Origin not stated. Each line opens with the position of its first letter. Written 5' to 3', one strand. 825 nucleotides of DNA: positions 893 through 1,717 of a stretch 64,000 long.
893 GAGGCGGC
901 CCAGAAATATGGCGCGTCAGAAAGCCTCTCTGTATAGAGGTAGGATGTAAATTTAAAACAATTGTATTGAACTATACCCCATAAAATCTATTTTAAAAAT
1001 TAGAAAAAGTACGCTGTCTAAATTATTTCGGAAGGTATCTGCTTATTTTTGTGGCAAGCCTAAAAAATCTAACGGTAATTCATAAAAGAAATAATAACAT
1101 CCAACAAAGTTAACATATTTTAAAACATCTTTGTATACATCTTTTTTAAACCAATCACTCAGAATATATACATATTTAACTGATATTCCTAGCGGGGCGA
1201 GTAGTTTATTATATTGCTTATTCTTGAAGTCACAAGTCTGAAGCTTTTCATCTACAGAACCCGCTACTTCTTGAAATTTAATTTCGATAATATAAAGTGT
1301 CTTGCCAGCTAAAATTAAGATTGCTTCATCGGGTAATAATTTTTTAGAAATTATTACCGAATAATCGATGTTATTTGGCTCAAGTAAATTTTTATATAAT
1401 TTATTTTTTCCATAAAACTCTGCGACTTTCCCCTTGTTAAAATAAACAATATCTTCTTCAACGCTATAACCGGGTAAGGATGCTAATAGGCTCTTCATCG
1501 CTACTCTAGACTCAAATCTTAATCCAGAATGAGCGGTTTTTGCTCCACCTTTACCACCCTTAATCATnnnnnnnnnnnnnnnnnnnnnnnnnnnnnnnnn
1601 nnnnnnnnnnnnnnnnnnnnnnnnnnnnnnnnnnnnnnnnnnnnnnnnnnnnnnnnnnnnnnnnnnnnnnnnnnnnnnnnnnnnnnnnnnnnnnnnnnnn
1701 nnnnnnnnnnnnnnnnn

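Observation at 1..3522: Methyltransferase-led four-gene operon with two unknown ORFs and a PD-(D/E)xK protein, next to a Cas4/RecB-like nuclease: candidate atypical R-M or novel defense locus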

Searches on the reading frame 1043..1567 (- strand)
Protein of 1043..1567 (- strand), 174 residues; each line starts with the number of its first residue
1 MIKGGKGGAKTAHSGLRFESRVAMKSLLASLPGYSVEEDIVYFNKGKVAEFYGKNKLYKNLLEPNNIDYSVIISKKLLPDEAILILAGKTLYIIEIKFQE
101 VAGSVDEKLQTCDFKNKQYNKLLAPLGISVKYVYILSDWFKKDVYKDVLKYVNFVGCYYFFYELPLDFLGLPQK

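Call 5: search_protein_families(library=pfam, proteins=[window:1043-1567:-], max_evalue=1)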
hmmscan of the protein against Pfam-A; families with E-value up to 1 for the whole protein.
window:1043-1567:- (174 aa): 2 families
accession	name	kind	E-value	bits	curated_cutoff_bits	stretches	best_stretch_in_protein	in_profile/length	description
PF20472.4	PDDEXK_11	-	0.00051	20.2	23.7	1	88-109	60-81/145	PD-(D/E)XK nuclease superfamily domain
PF21965.2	SAMP2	-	0.22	12.4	27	0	108-138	11-42/63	Small archaeal modifier protein 2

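Call 6: search_protein_families(library=padloc, proteins=[window:1043-1567:-], max_evalue=1)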
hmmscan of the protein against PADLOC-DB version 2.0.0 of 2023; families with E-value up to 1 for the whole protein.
window:1043-1567:- (174 aa): 0 families

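Call 7: search_protein_families(library=ncbifam, proteins=[window:1043-1567:-], max_evalue=1)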
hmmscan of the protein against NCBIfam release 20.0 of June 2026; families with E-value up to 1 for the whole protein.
window:1043-1567:- (174 aa): 0 families

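Call 8: search_protein_families(library=phrogs, proteins=[window:1043-1567:-], max_evalue=1)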
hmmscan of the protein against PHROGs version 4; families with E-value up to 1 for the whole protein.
window:1043-1567:- (174 aa): 0 families

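Call 10: search_solved_structures(query=window:1043-1567:-, max_evalue=10, show_alignments=2)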
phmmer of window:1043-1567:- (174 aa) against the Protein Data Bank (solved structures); distinct sequences matched with E-value up to 10: 0.

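Call 13: find_encoding_contigs(protein=window:1043-1567:-, flank=10000, max_places=10)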
Protein window:1043-1567:- (174 aa): 1 contig read that carries it; 1 place shown.
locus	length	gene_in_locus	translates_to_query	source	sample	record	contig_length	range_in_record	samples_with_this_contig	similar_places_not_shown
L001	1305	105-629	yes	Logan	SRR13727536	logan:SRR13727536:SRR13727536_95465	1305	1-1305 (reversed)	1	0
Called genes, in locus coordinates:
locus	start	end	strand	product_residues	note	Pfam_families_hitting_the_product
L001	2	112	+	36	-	?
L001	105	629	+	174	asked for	-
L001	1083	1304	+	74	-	?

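Call 14: find_homologous_proteins(query=window:1043-1567:-, max_evalue=0.01)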
Query window:1043-1567:- (174 aa): 6358 proteins with E <= 0.01 among 6432 candidates; the best 120 are listed.
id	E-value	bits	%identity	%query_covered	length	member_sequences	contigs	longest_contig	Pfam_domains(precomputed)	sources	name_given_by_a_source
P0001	2.8e-101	355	93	99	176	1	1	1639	-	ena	-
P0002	8.6e-101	353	95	99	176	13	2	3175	-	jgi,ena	jgi:hypothetical protein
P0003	1.2e-98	346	91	100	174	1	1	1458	-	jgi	jgi:hypothetical protein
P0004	7.6e-97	340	90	99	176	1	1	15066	-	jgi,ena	-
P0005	8.0e-96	337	89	99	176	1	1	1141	-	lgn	-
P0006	2.7e-95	335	90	99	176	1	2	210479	-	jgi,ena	-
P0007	1.7e-94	333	88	99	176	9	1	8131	-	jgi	jgi:hypothetical protein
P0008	1.4e-93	329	87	99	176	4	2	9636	-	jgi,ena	-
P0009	9.4e-93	327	87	99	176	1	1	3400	-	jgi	jgi:hypothetical protein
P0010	2.1e-92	326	84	99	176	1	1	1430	-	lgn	-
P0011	1.0e-91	324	86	99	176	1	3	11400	-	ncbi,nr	ncbi:MAG: hypothetical protein ABIG46_05775 [Candidatus Omnitrophota bacterium]|nr:hypothetical prot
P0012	4.0e-91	322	85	99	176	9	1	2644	-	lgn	-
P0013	2.2e-90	319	84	99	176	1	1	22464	-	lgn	-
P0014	5.1e-90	318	85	99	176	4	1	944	-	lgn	-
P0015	7.0e-90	318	85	99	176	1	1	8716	-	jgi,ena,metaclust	metaclust:\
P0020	2.9e-88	312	83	99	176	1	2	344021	-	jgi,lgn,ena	-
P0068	9.5e-79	281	77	91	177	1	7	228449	-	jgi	-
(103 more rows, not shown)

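Call 15: find_encoding_contigs(protein=P0006, flank=8000, max_places=3)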
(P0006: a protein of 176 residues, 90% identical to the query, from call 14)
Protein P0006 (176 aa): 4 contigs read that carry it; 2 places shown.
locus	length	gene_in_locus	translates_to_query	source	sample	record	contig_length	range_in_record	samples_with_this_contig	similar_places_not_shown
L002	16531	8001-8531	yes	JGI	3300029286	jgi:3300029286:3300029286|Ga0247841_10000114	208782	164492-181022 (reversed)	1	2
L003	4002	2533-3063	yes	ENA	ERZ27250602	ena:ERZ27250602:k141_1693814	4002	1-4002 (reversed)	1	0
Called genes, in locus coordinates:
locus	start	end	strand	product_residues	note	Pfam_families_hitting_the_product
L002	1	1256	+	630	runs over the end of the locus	PF00005:ABC_tran, PF02367:TsaE (faint), PF02463:SMC_N (faint), PF13191:AAA_16 (faint), PF13555:AAA_29 (faint), PF12848:ABC_tran_Xtn, PF00005:ABC_tran, PF16326:ABC_tran_CTD, +7 more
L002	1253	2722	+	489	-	PF02310:B12-binding, PF04055:Radical_SAM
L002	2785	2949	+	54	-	-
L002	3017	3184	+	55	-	PF23477:zf_Tbcl_2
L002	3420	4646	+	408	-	PF00909:Ammonium_transp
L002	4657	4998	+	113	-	PF00543:P-II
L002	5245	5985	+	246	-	PF11306:DUF3108 (weak)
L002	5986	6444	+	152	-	PF09835:DUF2062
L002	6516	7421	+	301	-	PF01555:N6_N4_Mtase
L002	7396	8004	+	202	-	-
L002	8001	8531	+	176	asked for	-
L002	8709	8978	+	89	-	PF06249:EutQ (weak), PF05899:Cupin_3, PF07883:Cupin_2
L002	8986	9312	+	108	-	PF07883:Cupin_2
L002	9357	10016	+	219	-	-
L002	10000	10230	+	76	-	-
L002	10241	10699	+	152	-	PF00383:dCMP_cyt_deam_1, PF14437:MafB19-deam, PF14439:Bd3614-deam (weak)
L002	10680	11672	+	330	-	-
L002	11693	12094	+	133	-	PF12092:DUF3568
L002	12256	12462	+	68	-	PF00313:CSD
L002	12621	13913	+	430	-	PF04851:ResIII, PF00270:DEAD, PF00271:Helicase_C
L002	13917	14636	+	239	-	PF01553:Acyltransferase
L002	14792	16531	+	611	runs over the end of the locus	PF00662:Proton_antipo_N (weak), PF00361:Proton_antipo_M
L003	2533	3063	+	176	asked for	-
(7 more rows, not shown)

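Call 16: find_encoding_contigs(protein=P0020, flank=8000, max_places=3)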
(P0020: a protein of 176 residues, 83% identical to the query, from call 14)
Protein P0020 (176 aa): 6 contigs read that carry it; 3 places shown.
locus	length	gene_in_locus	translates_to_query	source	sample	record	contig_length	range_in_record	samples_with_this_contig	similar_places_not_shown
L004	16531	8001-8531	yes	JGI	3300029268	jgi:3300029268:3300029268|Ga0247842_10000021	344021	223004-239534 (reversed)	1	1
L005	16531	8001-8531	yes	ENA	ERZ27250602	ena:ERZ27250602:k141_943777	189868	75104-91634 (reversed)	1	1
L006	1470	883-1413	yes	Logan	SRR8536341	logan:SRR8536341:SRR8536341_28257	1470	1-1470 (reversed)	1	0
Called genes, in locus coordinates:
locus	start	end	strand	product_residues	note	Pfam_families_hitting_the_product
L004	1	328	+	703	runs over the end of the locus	PF04760:IF2_N (weak), PF00009:GTP_EFTU, PF01926:MMR_HSR1, PF03144:GTP_EFTU_D2 (faint), PF22042:EF-G_D2, PF11987:IF-2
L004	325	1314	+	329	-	PF00579:tRNA-synt_1b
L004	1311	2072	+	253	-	PF02616:SMC_ScpA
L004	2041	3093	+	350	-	PF05496:RuvB_N, PF07728:AAA_5 (weak), PF00004:AAA, PF17864:AAA_lid_4, PF05491:WHD_RuvB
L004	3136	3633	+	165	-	-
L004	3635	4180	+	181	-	PF02677:QueH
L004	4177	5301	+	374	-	PF08486:SpoIID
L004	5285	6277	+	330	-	PF02547:Queuosine_synth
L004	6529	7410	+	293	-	PF01555:N6_N4_Mtase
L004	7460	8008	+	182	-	-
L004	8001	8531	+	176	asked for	-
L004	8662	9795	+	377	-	PF01702:TGT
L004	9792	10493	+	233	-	PF01746:tRNA_m1G_MT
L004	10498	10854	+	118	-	PF01245:Ribosomal_L19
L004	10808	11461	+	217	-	PF01351:RNase_HII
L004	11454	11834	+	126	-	PF02021:UPF0102, PF01939:NucS_C (faint)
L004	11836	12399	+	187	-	PF04961:FTCD_C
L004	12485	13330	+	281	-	PF00763:THF_DHG_CYH, PF02882:THF_DHG_CYH_C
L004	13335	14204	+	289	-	PF02219:MTHFR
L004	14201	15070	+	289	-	PF07992:Pyr_redox_2, PF13738:Pyr_redox_3 (faint)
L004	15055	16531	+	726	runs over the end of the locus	PF18537:CODH_A_N, PF03598:CdhC, PF19436:ACS_CODH_B_C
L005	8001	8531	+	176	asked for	-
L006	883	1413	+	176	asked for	-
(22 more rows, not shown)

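Call 17: find_encoding_contigs(protein=P0068, flank=8000, max_places=3)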
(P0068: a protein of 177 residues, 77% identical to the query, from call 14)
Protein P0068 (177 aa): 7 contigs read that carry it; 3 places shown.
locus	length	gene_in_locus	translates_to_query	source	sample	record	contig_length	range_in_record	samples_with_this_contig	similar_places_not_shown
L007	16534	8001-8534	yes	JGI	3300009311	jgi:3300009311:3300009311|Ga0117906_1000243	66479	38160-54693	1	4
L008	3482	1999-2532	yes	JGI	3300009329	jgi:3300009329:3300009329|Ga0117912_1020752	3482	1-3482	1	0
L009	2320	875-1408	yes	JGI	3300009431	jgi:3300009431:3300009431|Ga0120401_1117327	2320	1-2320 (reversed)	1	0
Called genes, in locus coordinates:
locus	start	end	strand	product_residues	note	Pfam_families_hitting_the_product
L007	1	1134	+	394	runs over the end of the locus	PF12704:MacB_PCD, PF02687:FtsX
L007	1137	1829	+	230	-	PF02463:SMC_N (faint), PF00005:ABC_tran, PF13304:AAA_21 (weak)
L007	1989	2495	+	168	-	PF10543:ORF6N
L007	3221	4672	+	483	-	PF00672:HAMP (weak), PF01590:GAF, PF13185:GAF_2, PF13492:GAF_3, PF13487:HD_5, PF01966:HD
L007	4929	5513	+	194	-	PF07963:N_methyl (weak)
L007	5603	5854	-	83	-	-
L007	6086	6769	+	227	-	PF00565:SNase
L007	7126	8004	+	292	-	PF01555:N6_N4_Mtase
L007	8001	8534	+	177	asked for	-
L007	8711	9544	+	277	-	-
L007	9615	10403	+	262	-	-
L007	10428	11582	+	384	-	PF13271:DUF4062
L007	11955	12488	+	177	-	PF01909:NTP_transf_2, PF18765:Polbeta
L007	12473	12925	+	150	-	PF05168:HEPN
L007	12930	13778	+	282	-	PF17761:DUF1016_N, PF00565:SNase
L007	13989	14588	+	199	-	PF00583:Acetyltransf_1 (weak), PF13508:Acetyltransf_7 (weak)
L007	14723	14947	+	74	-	-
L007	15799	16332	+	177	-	PF04893:Yip1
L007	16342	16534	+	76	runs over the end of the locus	-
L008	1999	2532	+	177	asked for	-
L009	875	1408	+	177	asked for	-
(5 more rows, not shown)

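Call 28: search_protein_families(library=pfam, proteins=[L007:8711-9544:+, L007:9615-10403:+], max_evalue=0.1)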
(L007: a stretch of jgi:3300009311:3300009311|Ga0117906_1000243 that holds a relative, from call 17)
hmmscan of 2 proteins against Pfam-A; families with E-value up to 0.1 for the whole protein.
L007:8711-9544:+ (277 aa): 2 families
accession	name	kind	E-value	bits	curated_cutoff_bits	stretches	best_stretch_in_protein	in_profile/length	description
PF25398.1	CUX1_N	-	0.036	14.5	27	0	18-49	70-101/116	CUX1-like, N-terminal tRNA-binding arm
PF18215.6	Rtt106_N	-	0.07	13.2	26.3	0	19-46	8-35/45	Histone chaperone Rtt106 N-terminal domain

L007:9615-10403:+ (262 aa): 2 families
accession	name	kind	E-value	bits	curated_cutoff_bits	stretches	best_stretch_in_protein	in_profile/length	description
PF18739.6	HEPN_Apea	-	0.013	16.4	24.4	0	117-175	42-101/136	Apea-like HEPN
PF08321.18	PPP5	-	0.036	14.7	23.5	1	107-150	23-68/93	PPP5 TPR repeat region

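Call 35: search_solved_structures(query=A3, max_evalue=10, show_alignments=3)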
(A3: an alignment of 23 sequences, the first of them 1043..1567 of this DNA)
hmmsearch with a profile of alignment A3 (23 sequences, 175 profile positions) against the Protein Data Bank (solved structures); distinct sequences matched with E-value up to 10: 0.

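Call 36: find_related_loci(query=A3, collection=genome_contigs, flank=8000)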
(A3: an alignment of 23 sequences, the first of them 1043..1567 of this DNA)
Query A3 (174 aa) in genome_contigs; peptide patterns used: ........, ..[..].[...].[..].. (x = any residue, [..] = any of these).
600 stretches matched a pattern (row limit reached: there are more); 569 encode a relative of the query (tblastn E <= 1e-3); the best 80 are kept; 80 distinct loci.
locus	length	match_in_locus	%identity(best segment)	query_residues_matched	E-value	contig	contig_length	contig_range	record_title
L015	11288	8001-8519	86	1-173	1e-97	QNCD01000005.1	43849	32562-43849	MAG: Candidatus Omnitrophota bacterium isolate B70_G16 B70_Guay16_scaffold_00216, whole genome shotgun sequence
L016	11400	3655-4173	86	1-173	1e-95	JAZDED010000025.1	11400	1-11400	MAG: Candidatus Omnitrophota bacterium isolate MEGAHIT-group-0.121 k141_2620591, whole genome shotgun sequence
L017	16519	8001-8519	84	1-173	3e-94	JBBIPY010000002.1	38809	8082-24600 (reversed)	MAG: Candidatus Omnitrophota bacterium isolate RSS170216_bin_313 NODE_805_length_38809_cov_8.140760, whole genome shotgu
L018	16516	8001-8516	79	1-172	8e-89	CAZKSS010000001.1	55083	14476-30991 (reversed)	MAG TPA_asm: uncultured Planctomycetales bacterium isolate SRP098346_co1_421 genome assembly, contig: NODE_239_length_55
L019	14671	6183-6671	75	11-173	1e-77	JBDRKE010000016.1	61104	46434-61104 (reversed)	MAG: Candidatus Omnitrophota bacterium isolate MEGAHIT-group-1.695 k141_3725614, whole genome shotgun sequence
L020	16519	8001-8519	69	1-173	3e-77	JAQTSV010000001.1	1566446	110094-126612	MAG: Candidatus Omnitrophota bacterium isolate STB_25 NODE_1_length_1566446_cov_7.163386_Sandtown_B, whole genome shotgu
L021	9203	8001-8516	67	1-173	2e-74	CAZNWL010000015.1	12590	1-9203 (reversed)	MAG TPA_asm: uncultured Planctomycetia bacterium isolate SRP098346_co1_239 genome assembly, contig: NODE_5979_length_125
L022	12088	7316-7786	73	16-172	5e-73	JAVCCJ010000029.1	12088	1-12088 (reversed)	MAG: Candidatus Zapsychrus exili isolate MAG_3300035698_1555 Ga0374944_168812, whole genome shotgun sequence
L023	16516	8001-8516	64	1-173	6e-71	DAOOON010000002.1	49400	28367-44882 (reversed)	MAG TPA_asm: archaeon isolate AMR_MDS_2622 NODE_775_length_49400_cov_18.815361, whole genome shotgun sequence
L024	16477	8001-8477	70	14-172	6e-71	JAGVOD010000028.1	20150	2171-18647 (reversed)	MAG: archaeon isolate DeMMO3_27 c_000000051477, whole genome shotgun sequence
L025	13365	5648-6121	72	16-173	2e-70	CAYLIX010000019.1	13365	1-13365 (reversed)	MAG TPA_asm: uncultured Planctomycetia bacterium isolate SRP077602_co2_141 genome assembly, contig: NODE_6980_length_133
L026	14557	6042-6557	65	1-173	1e-70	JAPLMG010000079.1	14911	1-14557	MAG: Candidatus Omnitrophota bacterium isolate LacPavin_0920_SED3_MAG_48_12 LacPavin_0920_SED3_scaffold_349490, whole ge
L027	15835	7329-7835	67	1-171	2e-70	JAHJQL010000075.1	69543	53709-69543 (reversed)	MAG: Nanoarchaeota archaeon isolate OS_PC_MetaG.mb.107 OS_PC_MetaG.mb.107_k141_627062, whole genome shotgun sequence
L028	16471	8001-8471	68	16-172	8e-69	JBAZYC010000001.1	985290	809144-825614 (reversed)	MAG: archaeon isolate SO_2017_GW1_71 NODE_17_length_985290_cov_1.729804_OW334_2017, whole genome shotgun sequence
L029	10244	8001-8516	62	1-172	5e-68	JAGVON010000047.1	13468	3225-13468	MAG: archaeon isolate DeMMO3_23 c_000000054679, whole genome shotgun sequence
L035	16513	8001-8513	60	1-172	1e-65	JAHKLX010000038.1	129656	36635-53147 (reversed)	MAG: Candidatus Micrarchaeota archaeon isolate MAG 296 R1_Bin_00314_17_000000000010, whole genome shotgun sequence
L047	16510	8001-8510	60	1-172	7e-62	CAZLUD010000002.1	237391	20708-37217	MAG TPA_asm: uncultured Candidatus Saccharibacteria bacterium isolate SRP286056_co2_71 genome assembly, contig: NODE_32_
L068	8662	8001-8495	56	7-171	6e-58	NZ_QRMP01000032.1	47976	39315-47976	Parabacteroides sp. AM08-6 AM08-6.Scaf32, whole genome shotgun sequence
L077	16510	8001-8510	58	1-172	3e-57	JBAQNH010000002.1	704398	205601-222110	MAG: Microgenomates group bacterium isolate MFD12002_ilm_asm_bin66 k127_42490, whole genome shotgun sequence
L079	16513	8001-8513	54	1-173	5e-57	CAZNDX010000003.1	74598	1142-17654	MAG TPA_asm: uncultured Methanosarcinales archaeon isolate binchicken_co130_36 genome assembly, contig: NODE_600_length_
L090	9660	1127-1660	54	1-174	9e-57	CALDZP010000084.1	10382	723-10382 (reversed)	MAG: uncultured Ignavibacteria bacterium isolate H1_Bin_MAXBIN__065_1 genome assembly, contig: c_000000177930, whole gen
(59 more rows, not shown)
